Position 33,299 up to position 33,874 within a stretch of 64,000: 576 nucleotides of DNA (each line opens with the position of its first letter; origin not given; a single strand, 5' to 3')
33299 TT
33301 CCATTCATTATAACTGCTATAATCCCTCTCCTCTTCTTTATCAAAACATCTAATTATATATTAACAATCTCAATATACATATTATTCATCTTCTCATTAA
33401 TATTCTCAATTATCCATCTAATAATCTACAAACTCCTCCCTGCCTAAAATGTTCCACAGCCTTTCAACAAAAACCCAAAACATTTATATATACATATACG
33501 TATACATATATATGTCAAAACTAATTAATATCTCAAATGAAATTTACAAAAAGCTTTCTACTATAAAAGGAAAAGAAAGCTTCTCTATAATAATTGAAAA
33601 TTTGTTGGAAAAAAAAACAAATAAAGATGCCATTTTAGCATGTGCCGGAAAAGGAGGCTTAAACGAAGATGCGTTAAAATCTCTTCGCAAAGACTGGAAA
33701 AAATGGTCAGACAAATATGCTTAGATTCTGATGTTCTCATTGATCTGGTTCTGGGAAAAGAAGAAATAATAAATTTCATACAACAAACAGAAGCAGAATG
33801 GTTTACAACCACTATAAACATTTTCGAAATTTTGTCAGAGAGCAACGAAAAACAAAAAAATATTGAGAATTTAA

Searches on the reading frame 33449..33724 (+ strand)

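Call 89: search_protein_families(library=pfam, proteins=[window:33449-33724:+], max_evalue=0.01)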
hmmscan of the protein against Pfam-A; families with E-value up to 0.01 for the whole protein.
window:33449-33724:+ (91 aa): 1 family
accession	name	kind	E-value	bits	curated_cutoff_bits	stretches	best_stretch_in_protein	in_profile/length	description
PF02697.20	VAPB_antitox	-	1.2e-12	48.9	27.9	1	24-87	1-65/69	Putative antitoxin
